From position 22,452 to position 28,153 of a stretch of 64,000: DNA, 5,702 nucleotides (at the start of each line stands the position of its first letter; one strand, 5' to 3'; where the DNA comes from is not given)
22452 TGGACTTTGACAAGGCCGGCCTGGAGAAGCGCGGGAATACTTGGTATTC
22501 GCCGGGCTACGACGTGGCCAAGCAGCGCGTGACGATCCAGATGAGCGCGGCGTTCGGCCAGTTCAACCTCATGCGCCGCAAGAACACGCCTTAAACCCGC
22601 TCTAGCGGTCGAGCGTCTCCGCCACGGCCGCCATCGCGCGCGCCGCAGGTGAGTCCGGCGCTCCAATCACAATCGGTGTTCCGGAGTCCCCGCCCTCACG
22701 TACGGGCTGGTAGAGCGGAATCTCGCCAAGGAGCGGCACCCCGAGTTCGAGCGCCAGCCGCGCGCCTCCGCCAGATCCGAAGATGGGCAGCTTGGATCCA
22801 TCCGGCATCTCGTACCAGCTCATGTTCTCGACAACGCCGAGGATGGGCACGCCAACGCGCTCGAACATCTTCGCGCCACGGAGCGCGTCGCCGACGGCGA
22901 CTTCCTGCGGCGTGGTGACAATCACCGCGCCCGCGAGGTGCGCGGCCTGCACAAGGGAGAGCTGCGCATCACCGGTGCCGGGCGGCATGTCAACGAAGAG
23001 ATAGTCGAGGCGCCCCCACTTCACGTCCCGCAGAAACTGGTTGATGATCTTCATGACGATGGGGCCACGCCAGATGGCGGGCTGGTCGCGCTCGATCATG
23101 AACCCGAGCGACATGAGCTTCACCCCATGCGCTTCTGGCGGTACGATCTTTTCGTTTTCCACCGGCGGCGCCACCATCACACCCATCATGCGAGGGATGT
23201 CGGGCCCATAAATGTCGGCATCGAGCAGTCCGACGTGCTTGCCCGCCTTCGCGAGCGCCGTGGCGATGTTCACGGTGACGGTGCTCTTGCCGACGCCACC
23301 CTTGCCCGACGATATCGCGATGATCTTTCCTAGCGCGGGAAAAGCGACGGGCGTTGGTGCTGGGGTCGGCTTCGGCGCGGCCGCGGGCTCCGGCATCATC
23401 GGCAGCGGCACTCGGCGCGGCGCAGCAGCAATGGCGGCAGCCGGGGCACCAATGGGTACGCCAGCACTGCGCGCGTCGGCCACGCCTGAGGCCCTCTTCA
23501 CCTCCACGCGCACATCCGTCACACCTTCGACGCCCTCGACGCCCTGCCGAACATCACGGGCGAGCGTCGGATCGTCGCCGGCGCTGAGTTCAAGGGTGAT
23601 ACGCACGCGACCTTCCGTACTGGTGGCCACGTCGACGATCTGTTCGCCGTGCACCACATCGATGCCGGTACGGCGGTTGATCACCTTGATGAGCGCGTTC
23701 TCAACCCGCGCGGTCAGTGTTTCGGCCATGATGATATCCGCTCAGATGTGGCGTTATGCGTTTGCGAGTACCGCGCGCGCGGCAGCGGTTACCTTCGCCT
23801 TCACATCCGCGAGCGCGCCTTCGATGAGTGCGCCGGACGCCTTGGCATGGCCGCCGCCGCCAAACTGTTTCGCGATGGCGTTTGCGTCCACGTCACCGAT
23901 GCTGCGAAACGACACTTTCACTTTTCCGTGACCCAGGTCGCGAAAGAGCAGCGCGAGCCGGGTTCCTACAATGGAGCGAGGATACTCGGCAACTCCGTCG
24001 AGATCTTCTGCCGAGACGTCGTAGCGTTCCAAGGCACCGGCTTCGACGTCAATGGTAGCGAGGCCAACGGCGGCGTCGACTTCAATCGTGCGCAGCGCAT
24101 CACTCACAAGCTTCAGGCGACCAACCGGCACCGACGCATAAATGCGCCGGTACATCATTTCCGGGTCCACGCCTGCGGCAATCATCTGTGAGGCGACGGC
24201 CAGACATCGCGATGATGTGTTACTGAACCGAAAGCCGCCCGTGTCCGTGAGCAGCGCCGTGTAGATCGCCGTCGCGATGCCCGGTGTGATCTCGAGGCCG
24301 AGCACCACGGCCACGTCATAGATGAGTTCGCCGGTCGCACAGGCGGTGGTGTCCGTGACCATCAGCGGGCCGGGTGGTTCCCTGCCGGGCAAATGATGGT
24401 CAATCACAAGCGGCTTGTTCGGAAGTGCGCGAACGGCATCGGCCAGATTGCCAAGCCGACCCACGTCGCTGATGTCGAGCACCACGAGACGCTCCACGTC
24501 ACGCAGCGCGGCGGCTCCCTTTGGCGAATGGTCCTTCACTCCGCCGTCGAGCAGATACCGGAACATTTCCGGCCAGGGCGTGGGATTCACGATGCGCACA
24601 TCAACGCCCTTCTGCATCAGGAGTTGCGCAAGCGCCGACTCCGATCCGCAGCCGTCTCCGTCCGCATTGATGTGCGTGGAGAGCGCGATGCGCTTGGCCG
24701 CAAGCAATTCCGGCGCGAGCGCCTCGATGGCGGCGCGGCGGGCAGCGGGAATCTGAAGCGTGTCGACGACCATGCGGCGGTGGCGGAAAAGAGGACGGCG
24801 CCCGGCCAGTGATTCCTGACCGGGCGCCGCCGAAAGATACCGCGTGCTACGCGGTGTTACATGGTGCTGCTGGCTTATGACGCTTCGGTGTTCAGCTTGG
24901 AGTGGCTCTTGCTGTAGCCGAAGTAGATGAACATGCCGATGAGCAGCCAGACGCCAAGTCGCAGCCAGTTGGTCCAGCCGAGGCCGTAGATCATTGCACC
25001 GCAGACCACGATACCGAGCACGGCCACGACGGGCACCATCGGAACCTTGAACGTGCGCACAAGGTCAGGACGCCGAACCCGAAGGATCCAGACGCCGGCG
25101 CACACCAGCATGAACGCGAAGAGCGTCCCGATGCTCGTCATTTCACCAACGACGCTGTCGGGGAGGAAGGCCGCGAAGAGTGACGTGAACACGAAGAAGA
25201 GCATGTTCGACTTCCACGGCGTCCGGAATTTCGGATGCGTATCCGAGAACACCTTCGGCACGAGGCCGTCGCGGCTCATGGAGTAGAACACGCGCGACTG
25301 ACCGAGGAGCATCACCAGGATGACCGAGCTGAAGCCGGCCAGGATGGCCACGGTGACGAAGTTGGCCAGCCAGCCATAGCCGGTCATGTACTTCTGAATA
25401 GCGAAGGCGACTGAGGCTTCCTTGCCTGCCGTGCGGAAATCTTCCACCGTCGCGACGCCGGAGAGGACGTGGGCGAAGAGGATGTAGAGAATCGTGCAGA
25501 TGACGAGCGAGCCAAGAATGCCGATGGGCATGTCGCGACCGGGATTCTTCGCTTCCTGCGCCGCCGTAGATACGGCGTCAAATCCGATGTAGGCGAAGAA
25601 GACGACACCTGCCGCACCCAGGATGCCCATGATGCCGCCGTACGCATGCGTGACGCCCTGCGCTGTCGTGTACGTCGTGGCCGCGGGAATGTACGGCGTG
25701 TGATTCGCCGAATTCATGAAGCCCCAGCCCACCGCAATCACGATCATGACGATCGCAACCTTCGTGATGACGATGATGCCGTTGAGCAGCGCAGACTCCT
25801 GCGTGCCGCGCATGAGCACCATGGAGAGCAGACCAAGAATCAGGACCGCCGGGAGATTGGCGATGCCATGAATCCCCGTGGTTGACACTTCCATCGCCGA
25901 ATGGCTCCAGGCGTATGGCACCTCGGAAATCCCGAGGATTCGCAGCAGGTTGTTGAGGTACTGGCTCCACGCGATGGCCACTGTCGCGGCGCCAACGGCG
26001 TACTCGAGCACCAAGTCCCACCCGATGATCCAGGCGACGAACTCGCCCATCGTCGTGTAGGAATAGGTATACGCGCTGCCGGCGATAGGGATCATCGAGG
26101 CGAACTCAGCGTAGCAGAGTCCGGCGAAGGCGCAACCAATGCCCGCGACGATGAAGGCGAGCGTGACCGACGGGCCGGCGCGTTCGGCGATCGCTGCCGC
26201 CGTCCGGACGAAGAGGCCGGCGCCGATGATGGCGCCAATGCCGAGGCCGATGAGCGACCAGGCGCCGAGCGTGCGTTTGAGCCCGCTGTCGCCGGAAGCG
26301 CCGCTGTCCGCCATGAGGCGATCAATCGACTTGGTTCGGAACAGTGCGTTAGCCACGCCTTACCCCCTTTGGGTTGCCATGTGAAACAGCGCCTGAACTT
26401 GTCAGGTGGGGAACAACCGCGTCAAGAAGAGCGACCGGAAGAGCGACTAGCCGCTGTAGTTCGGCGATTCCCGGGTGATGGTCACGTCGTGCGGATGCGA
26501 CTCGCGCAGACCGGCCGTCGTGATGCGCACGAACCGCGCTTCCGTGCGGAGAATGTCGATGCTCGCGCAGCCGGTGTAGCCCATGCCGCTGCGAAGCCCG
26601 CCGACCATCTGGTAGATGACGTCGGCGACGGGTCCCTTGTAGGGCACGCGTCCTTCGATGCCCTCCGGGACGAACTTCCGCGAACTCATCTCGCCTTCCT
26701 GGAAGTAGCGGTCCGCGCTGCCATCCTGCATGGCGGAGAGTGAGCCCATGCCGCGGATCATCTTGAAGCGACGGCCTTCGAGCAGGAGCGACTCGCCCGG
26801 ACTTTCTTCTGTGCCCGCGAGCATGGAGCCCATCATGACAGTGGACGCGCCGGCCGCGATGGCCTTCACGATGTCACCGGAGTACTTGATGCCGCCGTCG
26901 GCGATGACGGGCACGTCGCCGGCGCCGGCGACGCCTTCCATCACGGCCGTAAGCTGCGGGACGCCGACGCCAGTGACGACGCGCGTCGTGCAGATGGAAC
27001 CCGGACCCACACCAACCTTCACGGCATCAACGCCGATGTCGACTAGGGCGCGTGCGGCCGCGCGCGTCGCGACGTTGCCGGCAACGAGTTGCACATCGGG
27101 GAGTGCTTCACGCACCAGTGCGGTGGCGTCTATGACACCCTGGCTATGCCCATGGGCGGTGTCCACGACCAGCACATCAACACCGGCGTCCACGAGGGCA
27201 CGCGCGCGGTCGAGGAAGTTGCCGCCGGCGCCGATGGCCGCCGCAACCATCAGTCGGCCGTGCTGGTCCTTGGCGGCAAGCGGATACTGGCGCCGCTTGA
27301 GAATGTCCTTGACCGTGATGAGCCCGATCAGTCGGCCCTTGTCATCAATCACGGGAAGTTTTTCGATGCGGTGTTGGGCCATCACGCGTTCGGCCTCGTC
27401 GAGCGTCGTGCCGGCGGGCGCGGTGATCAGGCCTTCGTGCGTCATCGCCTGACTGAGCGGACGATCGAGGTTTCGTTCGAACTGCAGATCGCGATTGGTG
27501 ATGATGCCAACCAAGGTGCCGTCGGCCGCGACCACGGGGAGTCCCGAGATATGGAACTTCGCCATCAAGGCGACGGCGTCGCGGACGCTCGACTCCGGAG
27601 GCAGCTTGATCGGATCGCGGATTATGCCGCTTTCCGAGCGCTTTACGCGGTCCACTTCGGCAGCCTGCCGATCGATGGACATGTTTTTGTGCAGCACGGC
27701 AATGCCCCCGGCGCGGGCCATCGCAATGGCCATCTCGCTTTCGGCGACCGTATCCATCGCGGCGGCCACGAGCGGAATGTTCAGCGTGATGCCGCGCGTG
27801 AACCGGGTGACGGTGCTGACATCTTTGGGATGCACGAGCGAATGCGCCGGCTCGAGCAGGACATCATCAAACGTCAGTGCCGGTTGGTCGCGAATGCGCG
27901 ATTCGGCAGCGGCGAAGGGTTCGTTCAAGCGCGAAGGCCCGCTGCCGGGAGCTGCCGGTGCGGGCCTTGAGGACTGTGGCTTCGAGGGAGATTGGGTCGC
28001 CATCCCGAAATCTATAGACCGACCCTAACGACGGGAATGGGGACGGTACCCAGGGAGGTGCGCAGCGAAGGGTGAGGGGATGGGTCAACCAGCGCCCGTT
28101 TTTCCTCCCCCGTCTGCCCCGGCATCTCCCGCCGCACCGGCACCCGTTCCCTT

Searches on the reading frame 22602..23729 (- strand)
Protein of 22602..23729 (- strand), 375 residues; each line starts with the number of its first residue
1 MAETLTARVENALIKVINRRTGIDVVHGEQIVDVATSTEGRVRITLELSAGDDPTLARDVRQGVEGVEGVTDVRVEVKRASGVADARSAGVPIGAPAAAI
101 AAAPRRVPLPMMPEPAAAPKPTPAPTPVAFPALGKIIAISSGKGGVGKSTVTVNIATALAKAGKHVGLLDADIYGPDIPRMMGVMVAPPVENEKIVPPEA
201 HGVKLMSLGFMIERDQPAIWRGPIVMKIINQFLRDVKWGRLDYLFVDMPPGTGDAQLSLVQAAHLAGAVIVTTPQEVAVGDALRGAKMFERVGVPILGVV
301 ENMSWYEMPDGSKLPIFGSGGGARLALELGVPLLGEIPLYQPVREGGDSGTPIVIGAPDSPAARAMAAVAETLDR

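Call 74: search_protein_families(library=pfam, proteins=[window:22602-23729:-], max_evalue=0.00001)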
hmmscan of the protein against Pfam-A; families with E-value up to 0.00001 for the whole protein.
window:22602-23729:- (375 aa): 4 families
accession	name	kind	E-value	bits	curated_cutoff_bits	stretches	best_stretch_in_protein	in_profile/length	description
PF10609.15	ParA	-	5.4e-95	317.9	27.1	1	135-373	4-245/246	NUBPL iron-transfer P-loop NTPase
PF01656.29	CbiA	-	2e-12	47.6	25.4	1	137-302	1-81/125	CobQ/CobB/MinD/ParA nucleotide binding domain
PF13614.12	AAA_31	-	1.9e-11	44.7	27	1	135-173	2-40/177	AAA domain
PF09140.17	MipZ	-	2.8e-07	30.6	20.7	1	136-187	2-53/262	ATPase MipZ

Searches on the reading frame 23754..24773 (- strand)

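Call 74: search_protein_families(library=pfam, proteins=[window:23754-24773:-], max_evalue=0.00001)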
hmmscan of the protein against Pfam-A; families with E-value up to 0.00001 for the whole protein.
window:23754-24773:- (339 aa): 2 families
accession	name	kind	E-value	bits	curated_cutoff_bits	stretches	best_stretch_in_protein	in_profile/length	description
PF02272.25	DHHA1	-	9e-14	52.2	25.9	1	250-334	10-98/102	DHHA1 domain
PF01368.27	DHH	-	5.3e-11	43.3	28.1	1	29-173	2-124/125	DHH family, N-terminal domain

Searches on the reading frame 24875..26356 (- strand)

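Call 74: search_protein_families(library=pfam, proteins=[window:24875-26356:-], max_evalue=0.00001)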
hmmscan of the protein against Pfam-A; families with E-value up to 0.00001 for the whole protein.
window:24875-26356:- (493 aa): 3 families
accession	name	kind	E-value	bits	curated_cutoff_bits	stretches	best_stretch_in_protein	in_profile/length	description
PF13520.12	AA_permease_2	-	1.2e-53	183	27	1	30-457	1-402/427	Amino acid permease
PF00324.27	AA_permease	-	3.3e-40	138.6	24.6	1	39-466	6-427/470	Amino acid permease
PF13906.12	AA_permease_C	-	1.2e-11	45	27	1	436-486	1-51/51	C-terminus of AA_permease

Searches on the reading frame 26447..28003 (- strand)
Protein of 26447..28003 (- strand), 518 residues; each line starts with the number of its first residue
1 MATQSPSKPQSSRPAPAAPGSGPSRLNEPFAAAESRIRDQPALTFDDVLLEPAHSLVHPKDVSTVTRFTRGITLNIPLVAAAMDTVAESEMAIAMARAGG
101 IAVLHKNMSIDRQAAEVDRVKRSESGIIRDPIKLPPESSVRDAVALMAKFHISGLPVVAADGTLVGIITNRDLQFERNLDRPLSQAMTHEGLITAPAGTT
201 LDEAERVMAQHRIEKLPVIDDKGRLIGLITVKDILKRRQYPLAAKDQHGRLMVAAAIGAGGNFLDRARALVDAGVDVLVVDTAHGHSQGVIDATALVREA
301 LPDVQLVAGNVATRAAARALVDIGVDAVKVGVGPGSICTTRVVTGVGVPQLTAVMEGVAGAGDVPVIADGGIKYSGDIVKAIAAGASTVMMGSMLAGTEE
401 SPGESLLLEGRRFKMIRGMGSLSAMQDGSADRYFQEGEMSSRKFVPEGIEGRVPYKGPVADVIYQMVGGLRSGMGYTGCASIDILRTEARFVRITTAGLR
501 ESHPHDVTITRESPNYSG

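Call 75: search_protein_families(library=pfam, proteins=[window:26447-28003:-], max_evalue=0.00001)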
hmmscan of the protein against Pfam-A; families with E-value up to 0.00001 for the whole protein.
window:26447-28003:- (518 aa): 3 families
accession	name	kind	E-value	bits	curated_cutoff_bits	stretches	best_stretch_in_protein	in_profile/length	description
PF00478.31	IMPDH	-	4.8e-157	522.8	25.6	1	42-505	1-345/345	IMP dehydrogenase / GMP reductase domain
PF00571.33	CBS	-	1.6e-26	92.8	24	2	188-237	6-54/57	CBS domain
PF03060.21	NMO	-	2.1e-08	34.4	28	1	246-404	85-234/331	Nitronate monooxygenase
